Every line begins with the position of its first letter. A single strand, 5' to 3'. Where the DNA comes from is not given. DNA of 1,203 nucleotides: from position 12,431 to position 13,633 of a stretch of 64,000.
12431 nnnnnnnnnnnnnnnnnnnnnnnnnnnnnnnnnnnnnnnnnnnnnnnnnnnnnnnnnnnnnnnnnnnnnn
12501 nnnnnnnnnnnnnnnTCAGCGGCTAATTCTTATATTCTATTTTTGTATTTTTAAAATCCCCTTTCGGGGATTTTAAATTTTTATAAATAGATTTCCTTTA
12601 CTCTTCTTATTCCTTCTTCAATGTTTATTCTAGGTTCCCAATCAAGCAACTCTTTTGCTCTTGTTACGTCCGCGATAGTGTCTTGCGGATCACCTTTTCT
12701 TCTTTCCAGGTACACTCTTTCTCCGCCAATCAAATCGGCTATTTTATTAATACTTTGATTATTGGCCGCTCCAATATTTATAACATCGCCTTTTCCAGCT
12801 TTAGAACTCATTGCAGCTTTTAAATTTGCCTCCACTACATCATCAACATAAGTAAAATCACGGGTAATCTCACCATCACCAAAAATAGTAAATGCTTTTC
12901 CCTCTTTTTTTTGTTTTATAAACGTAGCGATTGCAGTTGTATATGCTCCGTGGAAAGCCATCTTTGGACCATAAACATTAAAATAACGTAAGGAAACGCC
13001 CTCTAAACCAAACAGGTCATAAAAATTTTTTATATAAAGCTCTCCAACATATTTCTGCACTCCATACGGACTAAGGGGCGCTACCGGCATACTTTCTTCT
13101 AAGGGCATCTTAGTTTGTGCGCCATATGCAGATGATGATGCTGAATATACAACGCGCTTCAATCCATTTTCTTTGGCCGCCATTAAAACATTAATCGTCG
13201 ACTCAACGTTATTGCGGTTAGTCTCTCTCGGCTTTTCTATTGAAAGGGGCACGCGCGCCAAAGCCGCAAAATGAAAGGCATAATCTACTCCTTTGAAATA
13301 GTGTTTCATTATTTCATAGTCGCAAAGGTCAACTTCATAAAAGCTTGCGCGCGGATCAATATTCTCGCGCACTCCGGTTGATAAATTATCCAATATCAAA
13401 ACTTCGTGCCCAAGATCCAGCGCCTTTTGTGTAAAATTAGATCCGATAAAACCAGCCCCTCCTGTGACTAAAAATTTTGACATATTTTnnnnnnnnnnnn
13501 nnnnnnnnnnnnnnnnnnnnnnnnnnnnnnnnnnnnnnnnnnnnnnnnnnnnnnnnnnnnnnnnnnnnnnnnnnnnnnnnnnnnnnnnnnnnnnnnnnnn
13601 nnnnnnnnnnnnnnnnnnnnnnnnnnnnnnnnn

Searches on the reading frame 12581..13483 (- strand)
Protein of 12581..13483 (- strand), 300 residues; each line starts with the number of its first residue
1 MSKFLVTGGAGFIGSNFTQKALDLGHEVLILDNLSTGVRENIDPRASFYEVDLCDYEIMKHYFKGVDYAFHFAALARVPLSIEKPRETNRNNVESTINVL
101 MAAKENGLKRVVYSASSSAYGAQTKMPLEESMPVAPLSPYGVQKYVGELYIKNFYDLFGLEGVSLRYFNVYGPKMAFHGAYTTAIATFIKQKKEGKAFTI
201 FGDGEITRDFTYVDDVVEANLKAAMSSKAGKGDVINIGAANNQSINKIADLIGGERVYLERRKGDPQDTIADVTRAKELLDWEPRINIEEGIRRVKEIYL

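Call 63: search_protein_families(library=ncbifam, proteins=[window:12581-13483:-], max_evalue=1e-10)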
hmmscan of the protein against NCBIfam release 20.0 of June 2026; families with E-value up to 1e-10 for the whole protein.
window:12581-13483:- (300 aa): 20 families
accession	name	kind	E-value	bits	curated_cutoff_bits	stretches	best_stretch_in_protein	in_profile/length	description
TIGR01179.1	galE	equivalog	2.6e-53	181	262.3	1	4-289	2-315/332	UDP-glucose 4-epimerase GalE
NF011728.1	PRK15181.1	equivalog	4.4e-52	177.2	760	1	3-299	17-337/348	Vi polysaccharide biosynthesis UDP-N-acetylglucosaminuronic acid C-4 epimerase TviC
TIGR04180.1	EDH_00030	hypoth_equivalog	1.3e-42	145.9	475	1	5-285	2-295/297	NAD-dependent 4,6-dehydratase LegB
TIGR01181.1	dTDP_gluc_dehyt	equivalog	5.5e-37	127.5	365.1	1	3-299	1-311/321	dTDP-glucose 4,6-dehydratase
TIGR02197.1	heptose_epim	equivalog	5.7e-35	121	274.6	1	5-294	2-308/316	ADP-glyceromanno-heptose 6-epimerase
NF007956.0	PRK10675.1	subfamily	1.2e-29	103.5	394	1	3-287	2-317/338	UDP-glucose 4-epimerase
NF008360.0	PRK11150.1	equivalog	2.8e-23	82.6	452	1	5-251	3-249/310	ADP-glyceromanno-heptose 6-epimerase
NF007490.0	PRK10084.1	subfamily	6.2e-21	74.8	649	1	126-300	152-335/361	dTDP-glucose 4,6-dehydratase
TIGR03466.1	HpnA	hypoth_equivalog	1.5e-19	70.1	367.65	1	3-147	2-148/327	hopanoid-associated sugar epimerase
NF007582.0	PRK10217.1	equivalog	2.7e-18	66.2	698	1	1-244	1-258/355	dTDP-glucose 4,6-dehydratase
NF047922.1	GDPFucSynFcl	equivalog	6.5e-18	65.2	500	1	50-300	36-302/308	GDP-L-fucose synthase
NF042422.1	oxyalk_red_OleD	equivalog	2.1e-17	63.5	580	1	3-226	2-217/329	2-alkyl-3-oxoalkanoate reductase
NF008872.0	PRK11908.1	equivalog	5.4e-17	61.9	294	1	1-251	1-266/349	bifunctional UDP-4-keto-pentose/UDP-xylose synthase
NF042423.1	oxyalk_red_Shew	equivalog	1.4e-15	57.2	580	1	2-228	9-225/331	2-alkyl-3-oxoalkanoate reductase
NF043036.1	ErythonDh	equivalog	2.1e-14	53.5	325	1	3-166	2-175/321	D-erythronate dehydrogenase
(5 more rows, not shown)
